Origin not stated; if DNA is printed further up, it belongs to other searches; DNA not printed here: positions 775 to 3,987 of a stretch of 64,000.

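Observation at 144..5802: Candidate undescribed modification system: non-canonical B12-type radical SAM + PRTase-AMMECR1-toroid fusion + PEI(K/R) repeat protein in one tight operon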

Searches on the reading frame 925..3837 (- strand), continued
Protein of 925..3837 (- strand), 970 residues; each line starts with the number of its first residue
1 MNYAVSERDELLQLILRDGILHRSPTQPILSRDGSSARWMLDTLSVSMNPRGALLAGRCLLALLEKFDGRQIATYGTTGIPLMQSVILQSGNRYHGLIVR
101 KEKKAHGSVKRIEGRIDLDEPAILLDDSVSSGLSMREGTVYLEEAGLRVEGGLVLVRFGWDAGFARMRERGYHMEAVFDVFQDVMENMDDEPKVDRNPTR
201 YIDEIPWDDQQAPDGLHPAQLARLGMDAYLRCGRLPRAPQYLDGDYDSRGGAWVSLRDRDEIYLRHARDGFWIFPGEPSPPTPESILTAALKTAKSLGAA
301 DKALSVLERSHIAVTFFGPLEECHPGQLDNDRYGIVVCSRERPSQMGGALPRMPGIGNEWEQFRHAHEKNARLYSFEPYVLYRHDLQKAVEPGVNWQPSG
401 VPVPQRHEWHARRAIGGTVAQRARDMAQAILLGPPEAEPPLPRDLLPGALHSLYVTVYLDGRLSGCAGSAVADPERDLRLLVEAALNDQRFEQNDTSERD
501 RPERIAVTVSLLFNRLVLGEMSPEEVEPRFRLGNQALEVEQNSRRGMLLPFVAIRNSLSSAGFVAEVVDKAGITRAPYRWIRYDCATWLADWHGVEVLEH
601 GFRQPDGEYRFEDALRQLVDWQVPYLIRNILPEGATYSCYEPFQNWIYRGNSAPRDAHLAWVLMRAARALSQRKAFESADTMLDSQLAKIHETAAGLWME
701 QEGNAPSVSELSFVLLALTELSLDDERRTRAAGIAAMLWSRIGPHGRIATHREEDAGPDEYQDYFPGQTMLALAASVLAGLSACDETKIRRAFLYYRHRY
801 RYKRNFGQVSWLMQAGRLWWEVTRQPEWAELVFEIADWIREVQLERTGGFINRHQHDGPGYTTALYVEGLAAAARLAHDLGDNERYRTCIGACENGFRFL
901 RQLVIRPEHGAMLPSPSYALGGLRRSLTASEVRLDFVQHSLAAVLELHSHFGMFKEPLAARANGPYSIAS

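Call 19: find_related_loci(query=A1, collection=genome_contigs, flank=8000)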
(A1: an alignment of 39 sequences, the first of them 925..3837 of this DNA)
Query A1 (970 aa) in genome_contigs; peptide patterns used: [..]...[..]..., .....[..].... (x = any residue, [..] = any of these).
186 stretches matched a pattern; 140 encode a relative of the query (tblastn E <= 1e-3); the best 80 are kept; 80 distinct loci.
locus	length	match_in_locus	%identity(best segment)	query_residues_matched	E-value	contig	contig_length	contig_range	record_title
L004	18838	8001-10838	65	1-949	0e+0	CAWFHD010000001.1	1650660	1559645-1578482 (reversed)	MAG: uncultured Solibacteraceae bacterium isolate MFD04967.bin.1.230 genome assembly, contig: contig_23008, whole genome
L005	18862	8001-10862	55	6-964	0e+0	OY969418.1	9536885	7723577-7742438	MAG: uncultured Acidobacteriota bacterium isolate MFD09212.bin.c.1 genome assembly, chromosome: 1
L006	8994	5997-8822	55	6-949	0e+0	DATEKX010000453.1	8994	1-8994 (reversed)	MAG TPA_asm: Blastocatellia bacterium isolate SMAG_U8901 k141_1504905, whole genome shotgun sequence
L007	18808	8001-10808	54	6-946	0e+0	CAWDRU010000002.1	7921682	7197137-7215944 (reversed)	MAG: Blastocatellia bacterium isolate MFD04935.bin.1.50 genome assembly, contig: contig_540, whole genome shotgun sequen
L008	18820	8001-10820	54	6-947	0e+0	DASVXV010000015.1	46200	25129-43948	MAG TPA_asm: Pyrinomonadaceae bacterium isolate SMAG_U2584 k141_483452, whole genome shotgun sequence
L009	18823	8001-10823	54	6-948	0e+0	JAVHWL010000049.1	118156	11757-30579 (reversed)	MAG: Acidobacteriota bacterium isolate BP_24 scaffold_4496633, whole genome shotgun sequence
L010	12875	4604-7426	53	6-951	0e+0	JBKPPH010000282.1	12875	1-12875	MAG: Acidobacteriota bacterium isolate GS_EKS_MAG_00107 GS_EKS_000000033798, whole genome shotgun sequence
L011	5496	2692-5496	55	6-940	0e+0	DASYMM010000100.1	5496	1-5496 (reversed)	MAG TPA_asm: Pyrinomonadaceae bacterium isolate SMAG_U4375 k141_3107311, whole genome shotgun sequence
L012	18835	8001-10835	54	7-948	0e+0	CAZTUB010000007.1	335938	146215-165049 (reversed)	MAG TPA_asm: uncultured Clostridia bacterium isolate binchicken_co174_39 genome assembly, contig: NODE_13_length_335938_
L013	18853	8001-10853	54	6-963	0e+0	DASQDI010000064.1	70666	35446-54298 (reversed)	MAG TPA_asm: Blastocatellia bacterium isolate SMAG_U11723 k141_717064, whole genome shotgun sequence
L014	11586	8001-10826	55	6-948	0e+0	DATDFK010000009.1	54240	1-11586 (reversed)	MAG TPA_asm: Pyrinomonadaceae bacterium isolate SMAG_U224 k141_854019, whole genome shotgun sequence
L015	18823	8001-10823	52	6-947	0e+0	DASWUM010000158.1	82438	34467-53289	MAG TPA_asm: Pyrinomonadaceae bacterium isolate SMAG_U3603 k141_71532, whole genome shotgun sequence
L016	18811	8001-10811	52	7-950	0e+0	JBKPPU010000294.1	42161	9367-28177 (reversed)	MAG: Acidobacteriota bacterium isolate GS_EKS_MAG_00094 GS_EKS_000001826307, whole genome shotgun sequence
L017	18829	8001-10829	51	8-951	0e+0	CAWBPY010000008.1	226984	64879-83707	MAG: uncultured Acidobacteriota bacterium isolate MFD09206.bin.1.119 genome assembly, contig: contig_43606, whole genome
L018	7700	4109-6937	52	7-957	0e+0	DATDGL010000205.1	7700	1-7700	MAG TPA_asm: Candidatus Angelobacter sp. isolate SMAG_U251 k141_349789, whole genome shotgun sequence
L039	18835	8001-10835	50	6-951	0e+0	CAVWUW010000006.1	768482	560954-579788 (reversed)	MAG: Terriglobia bacterium isolate MFD08416.bin.1.79 genome assembly, contig: contig_13374, whole genome shotgun sequenc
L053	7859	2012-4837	53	7-946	0e+0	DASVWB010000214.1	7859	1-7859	MAG TPA_asm: Pyrinomonadaceae bacterium isolate SMAG_U3359 k141_572918, whole genome shotgun sequence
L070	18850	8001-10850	45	7-945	0e+0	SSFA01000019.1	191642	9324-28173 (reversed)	MAG: Thiothrix sp. isolate Bin_56_1 c_000000032748, whole genome shotgun sequence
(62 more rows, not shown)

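Call 33: search_solved_structures(query=A1, max_evalue=1)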
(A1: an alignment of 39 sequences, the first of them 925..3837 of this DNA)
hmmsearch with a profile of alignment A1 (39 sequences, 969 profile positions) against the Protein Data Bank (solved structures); distinct sequences matched with E-value up to 1: 22.
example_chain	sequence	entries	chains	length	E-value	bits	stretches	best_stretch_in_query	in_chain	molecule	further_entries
2wns_A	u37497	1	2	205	4e-14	54.4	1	90-217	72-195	OROTATE PHOSPHORIBOSYLTRANSFERASE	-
1zq7_A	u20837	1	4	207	1.8e-13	52.2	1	431-584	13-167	Hypothetical protein MM0484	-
2p1z_A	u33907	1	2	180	4.5e-13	50.9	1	21-168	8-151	Phosphoribosyltransferase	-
1vaj_A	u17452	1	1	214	1.2e-11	46.2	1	473-583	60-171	Hypothetical protein PH0010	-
5hkf_A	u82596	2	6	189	1.7e-10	42.4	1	19-168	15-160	Orotate phosphoribosyltransferase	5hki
5hkl_A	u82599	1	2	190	1.7e-10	42.4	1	19-168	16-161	Orotate phosphoribosyltransferase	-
3qw4_B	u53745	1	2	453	9.4e-10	39.9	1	66-193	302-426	UMP synthase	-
1wsc_A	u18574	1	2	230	1.2e-06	29.6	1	427-585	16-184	Hypothetical protein ST0229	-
3m3h_A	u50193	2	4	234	2.1e-06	28.8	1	110-179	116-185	Orotate phosphoribosyltransferase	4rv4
2yzk_A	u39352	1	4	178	2.7e-06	28.5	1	111-175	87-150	Orotate phosphoribosyltransferase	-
3dez_A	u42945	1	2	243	0.00015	22.7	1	110-171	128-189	Orotate phosphoribosyltransferase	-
2aee_A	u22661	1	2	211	0.00018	22.5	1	110-186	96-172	Orotate phosphoribosyltransferase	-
2pry_A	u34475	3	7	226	0.0025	18.7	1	111-166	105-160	Orotate phosphoribosyltransferase 1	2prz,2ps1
4wml_A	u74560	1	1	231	0.0026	18.6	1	111-166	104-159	Orotate phosphoribosyltransferase 1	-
4wn3_A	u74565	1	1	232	0.0026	18.6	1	111-166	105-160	Orotate phosphoribosyltransferase 1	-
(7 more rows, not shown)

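Call 36: predict_structure(alignment_id=A1)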
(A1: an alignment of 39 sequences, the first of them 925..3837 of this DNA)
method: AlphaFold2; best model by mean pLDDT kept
length: 970 residues; sequences in the alignment: 39
mean_pLDDT: 85.2   pTM: 0.80
mean pLDDT of the five models: 85.2, 84.2, 83.2, 82.3, 77.5
residues with pLDDT >= 90: 505; 70-90: 349; 50-70: 71; < 50: 45
segments of 3 or more residues with pLDDT < 50: 2-4, 23-31, 33-38, 106-108, 851-857, 955-970
pLDDT, mean of each block of 10 residues (from residue 1): 66 86 47 47 83 92 91 87 93 91 56 86 82 78 89 80 72 85 76 79 89 97 97 95 95 93 86 92 97 93 94 95 83 89 85 75 88 78 93 78 68 92 95 89 90 93 91 94 92 60 90 87 85 90 91 83 93 91 93 90 81 90 93 86 85 89 92 90 94 89 88 97 93 96 91 80 89 97 95 90 72 95 95 91 63 51 87 95 94 89 90 88 86 90 86 49 27
secondary structure, 60 per line:
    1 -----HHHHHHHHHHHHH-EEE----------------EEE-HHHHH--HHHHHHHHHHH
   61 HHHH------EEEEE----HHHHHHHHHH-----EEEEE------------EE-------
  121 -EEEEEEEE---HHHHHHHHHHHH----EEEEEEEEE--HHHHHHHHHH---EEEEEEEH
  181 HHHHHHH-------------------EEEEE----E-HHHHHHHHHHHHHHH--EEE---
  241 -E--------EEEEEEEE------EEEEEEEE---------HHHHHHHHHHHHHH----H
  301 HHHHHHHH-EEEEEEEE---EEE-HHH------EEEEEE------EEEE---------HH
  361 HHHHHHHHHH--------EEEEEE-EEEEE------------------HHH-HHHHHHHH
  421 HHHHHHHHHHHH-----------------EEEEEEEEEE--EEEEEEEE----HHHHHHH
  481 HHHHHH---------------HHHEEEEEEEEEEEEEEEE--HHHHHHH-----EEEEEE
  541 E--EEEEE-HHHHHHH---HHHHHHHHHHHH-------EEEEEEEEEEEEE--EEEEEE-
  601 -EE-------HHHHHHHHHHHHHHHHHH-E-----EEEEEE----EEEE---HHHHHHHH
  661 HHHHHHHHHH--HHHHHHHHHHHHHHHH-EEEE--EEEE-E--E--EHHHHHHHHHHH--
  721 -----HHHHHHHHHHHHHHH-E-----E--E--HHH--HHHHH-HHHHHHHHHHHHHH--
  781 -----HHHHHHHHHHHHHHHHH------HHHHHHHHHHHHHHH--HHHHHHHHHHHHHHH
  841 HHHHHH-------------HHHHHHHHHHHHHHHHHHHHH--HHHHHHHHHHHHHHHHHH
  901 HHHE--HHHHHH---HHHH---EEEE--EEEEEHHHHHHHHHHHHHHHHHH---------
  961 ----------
elements in order (helices of 4 or more, strands of 3 or more residues): H6-18 E20-22 E39-41 H43-47 H50-64 E71-75 H80-89 E95-99 E122-129 H133-144 E149-157 H160-169 E173-179 H180-187 E207-211 H218-232 E235-237 E251-258 E265-272 H282-295 H300-308 E310-317 E321-323 E334-339 E346-349 H359-370 E379-384 E386-390 H413-432 E450-459 E462-469 H474-486 E505-520 H523-529 E535-541 E544-548 H550-556 H560-571 E579-591 E594-599 H611-628 E636-641 E646-649 H653-670 H673-688 E690-693 E696-699 H708-718 H726-740 H759-763 H765-778 H786-802 H809-823 H826-846 H860-880 H883-903 H907-912 H916-919 E923-926 E929-933 H934-951

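Call 38: fold_search(model_id=the predicted structure, library=pdb)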
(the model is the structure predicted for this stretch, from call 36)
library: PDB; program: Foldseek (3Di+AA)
matches with E <= 10: 1162; with E <= 0.001: 174
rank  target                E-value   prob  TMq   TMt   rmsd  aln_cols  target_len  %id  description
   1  1zq7_B                7.3e-09  1.00  0.15  0.57   5.8       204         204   23  X-Ray Crystal Structure of Protein Q8PZK8 from Methanosarcina mazei. Northeast Structural Genomics Consortium Target M (released 2005-05-31)
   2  5hki_A                1.0e-08  1.00  0.16  0.82   3.4       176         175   23  Crystal structure of Mycobacterium tuberculosis H37Rv orotate phosphoribosyltransferase in complex with Fe(III) dicitr (released 2017-01-25)
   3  1zq7_A                1.7e-08  1.00  0.16  0.58   5.4       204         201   24  X-Ray Crystal Structure of Protein Q8PZK8 from Methanosarcina mazei. Northeast Structural Genomics Consortium Target M (released 2005-05-31)
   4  1vaj                  1.8e-08  1.00  0.16  0.64   5.4       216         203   22  Crystal Structure of Uncharacterized Protein PH0010 From Pyrococcus horikoshii (released 2005-01-25)
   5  5hki_B                5.8e-08  1.00  0.16  0.84   3.0       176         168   20  Crystal structure of Mycobacterium tuberculosis H37Rv orotate phosphoribosyltransferase in complex with Fe(III) dicitr (released 2017-01-25)
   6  2p1z_B                6.6e-08  1.00  0.16  0.87   2.4       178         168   23  Crystal structure of phosphoribosyltransferase from Corynebacterium diphtheriae (released 2007-04-03)
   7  5hkl_A                3.8e-07  1.00  0.16  0.85   2.8       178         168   20  Crystal structure of Mycobacterium tuberculosis H37Rv orotate phosphoribosyltransferase in complex with inorganic phos (released 2017-01-25)
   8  3qw4_C                4.2e-07  1.00  0.16  0.34   2.9       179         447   23  Structure of Leishmania donovani UMP synthase (released 2011-04-20)
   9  2wns_B                5.3e-07  1.00  0.16  0.71   3.1       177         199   22  Human Orotate phosphoribosyltransferase (OPRTase) domain of Uridine 5' -monophosphate synthase (UMPS) in complex with  (released 2009-08-11)
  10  2wns_A                5.7e-07  1.00  0.16  0.71   3.4       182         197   22  Human Orotate phosphoribosyltransferase (OPRTase) domain of Uridine 5' -monophosphate synthase (UMPS) in complex with  (released 2009-08-11)
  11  1wsc_A                6.6e-07  1.00  0.16  0.52   5.8       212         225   20  Crystal structure of ST0229, function unknown protein from Sulfolobus tokodaii (released 2005-11-08)
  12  5hkl_B                6.9e-07  1.00  0.16  0.83   1.9       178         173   20  Crystal structure of Mycobacterium tuberculosis H37Rv orotate phosphoribosyltransferase in complex with inorganic phos (released 2017-01-25)
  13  3wiw                  8.2e-07  1.00  0.26  0.61   4.9       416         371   12  Crystal structure of unsaturated glucuronyl hydrolase specific for heparin (released 2014-01-08)
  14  5hkf_B                1.4e-06  1.00  0.15  0.83   2.0       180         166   18  Crystal structure of Mycobacterium tuberculosis H37Rv orotate phosphoribosyltransferase in complex with 5-phospho-alph (released 2017-01-25)
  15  2p1z_A                1.5e-06  1.00  0.15  0.88   2.2       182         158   22  Crystal structure of phosphoribosyltransferase from Corynebacterium diphtheriae (released 2007-04-03)
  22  1wsc_B                3.3e-06  1.00  0.15  0.50   6.4       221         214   18  Crystal structure of ST0229, function unknown protein from Sulfolobus tokodaii (released 2005-11-08)
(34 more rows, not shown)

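Call 50: search_protein_families(library=pfam, proteins=[L070:10932-14081:+, L070:14171-14740:+, L070:14737-15429:+, L070:5410-6687:-, L070:4222-5400:-, L039:11750-13645:+, L008:4434-5075:+], max_evalue=0.01)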
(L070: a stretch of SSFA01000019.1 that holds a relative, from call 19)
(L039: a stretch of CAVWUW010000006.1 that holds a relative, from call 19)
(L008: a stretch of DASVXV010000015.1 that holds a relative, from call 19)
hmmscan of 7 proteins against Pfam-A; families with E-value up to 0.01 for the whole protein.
L070:10932-14081:+ (1049 aa): 3 families
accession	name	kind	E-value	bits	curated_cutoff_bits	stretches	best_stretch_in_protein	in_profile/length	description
PF00873.25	ACR_tran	-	0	1250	28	1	4-1027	1-1021/1021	AcrB/AcrD/AcrF family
PF03176.21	MMPL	-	1.9e-08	34.1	20.5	1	300-509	101-313/333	MMPL family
PF02355.23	SecD_SecF_C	-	0.0012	18.8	20.5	1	342-487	33-174/189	Protein export membrane protein SecD/SecF, C-terminal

L070:14171-14740:+ (189 aa): 2 families
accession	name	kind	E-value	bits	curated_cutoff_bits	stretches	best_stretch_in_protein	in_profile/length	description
PF01169.24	GDT1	-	3.7e-44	149.4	27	2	106-180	2-75/75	Divalent cation/proton antiporter GDT1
PF01925.25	TauE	-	3.6e-06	27.2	32.6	1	24-105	48-131/237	Sulfite exporter TauE/SafE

L070:14737-15429:+ (230 aa): 2 families
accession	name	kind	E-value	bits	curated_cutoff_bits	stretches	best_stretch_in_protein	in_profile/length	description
PF11967.14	RecO_N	-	1.6e-14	54.1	27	1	3-70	7-75/80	Recombination protein O N terminal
PF02565.21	RecO_C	-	2e-10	41.1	22.1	1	81-205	6-129/157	Recombination protein O C terminal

L070:5410-6687:- (425 aa): 3 families
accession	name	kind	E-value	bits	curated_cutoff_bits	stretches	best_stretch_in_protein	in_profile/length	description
PF11700.14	ATG22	-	4.9e-60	204.1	24.1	3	140-420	188-476/482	Vacuole effluxer Atg22 like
PF07690.21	MFS_1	-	3.9e-21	75.8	33.4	2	247-419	2-175/347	Major Facilitator Superfamily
PF13347.12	MFS_2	-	0.00018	20.6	27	1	60-141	267-347/427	MFS/sugar transport protein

L070:4222-5400:- (392 aa): 1 family
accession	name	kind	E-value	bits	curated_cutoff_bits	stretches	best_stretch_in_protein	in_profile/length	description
PF06965.17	Na_H_antiport_1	-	2.2e-151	504.5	23.5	1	7-380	2-374/374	Na+/H+ antiporter 1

L039:11750-13645:+ (632 aa): 2 families
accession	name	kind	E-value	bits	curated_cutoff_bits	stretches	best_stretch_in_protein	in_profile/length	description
PF04055.27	Radical_SAM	-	1.1e-11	45.6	29.5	1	270-432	2-166/166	Radical SAM superfamily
PF02310.24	B12-binding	-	2e-06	28.1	32.1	1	124-202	42-120/121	B12 binding domain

L008:4434-5075:+ (214 aa): 2 families
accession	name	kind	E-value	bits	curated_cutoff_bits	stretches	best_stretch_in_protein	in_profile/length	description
PF13640.12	2OG-FeII_Oxy_3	-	3.4e-14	54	27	1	108-213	2-97/98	2OG-Fe(II) oxygenase superfamily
PF13661.12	2OG-FeII_Oxy_4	-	1.7e-07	32.1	27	1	111-214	5-98/98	2OG-Fe(II) oxygenase superfamily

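Call 65: find_homologous_proteins(query=L001:10940-11677:+, max_evalue=0.001)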
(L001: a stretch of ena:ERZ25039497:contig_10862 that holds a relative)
Query L001:10940-11677:+ (246 aa): 370 proteins with E <= 0.001 among 8000 candidates; the best 120 are listed.
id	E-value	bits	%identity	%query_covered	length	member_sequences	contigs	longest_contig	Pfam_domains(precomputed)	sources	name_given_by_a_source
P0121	8.6e-24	103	55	50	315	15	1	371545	PF12685.14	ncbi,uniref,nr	ncbi:SpoIIIAH-like family protein [Paenibacillus tyrfis]|uniref:SpoIIIAH-like family protein n=1 Tax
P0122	2.8e-23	101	57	45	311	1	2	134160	PF12685.14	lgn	-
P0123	8.2e-21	93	59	41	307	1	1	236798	PF12685.14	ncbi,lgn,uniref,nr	ncbi:hypothetical protein YDYSG_34050 [Paenibacillus tyrfis]|uniref:SpoIIIAH-like family protein n=1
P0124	2.6e-20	91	49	53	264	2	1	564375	-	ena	-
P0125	1.3e-18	86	49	49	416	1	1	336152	PF00395.26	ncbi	-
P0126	1.6e-18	85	49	46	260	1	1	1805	-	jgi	jgi:hypothetical protein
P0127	1.0e-17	83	60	44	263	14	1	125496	-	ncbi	ncbi:S-layer homology domain-containing protein, partial [Bacillus sp. Fil]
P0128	2.9e-17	81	46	52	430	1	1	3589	PF23750.2,PF12791.14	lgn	-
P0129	5.9e-16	77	46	65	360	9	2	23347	-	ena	-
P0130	6.2e-16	77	56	39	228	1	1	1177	-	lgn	-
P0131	7.2e-16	77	42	67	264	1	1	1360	-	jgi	jgi:hypothetical protein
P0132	8.7e-16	76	45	57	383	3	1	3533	PF01551.30,PF01476.27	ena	-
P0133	4.9e-15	74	47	65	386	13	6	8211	-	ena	-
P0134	7.8e-15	73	43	33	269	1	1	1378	-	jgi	jgi:hypothetical protein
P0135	1.2e-14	73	50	53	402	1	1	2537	PF13173.13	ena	-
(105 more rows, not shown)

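Call 74: search_protein_families(library=padloc, proteins=[window:925-3837:-, L001:10940-11677:+], max_evalue=0.01)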
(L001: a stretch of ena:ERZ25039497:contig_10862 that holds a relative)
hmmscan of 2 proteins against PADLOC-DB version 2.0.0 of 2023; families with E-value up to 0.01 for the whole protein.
window:925-3837:- (970 aa): 0 families

L001:10940-11677:+ (246 aa): 1 family
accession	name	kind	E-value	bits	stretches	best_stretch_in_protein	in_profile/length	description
PDLC03131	Specificity_I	-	4.4e-05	21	0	134-184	159-209/439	Type I specificity subunit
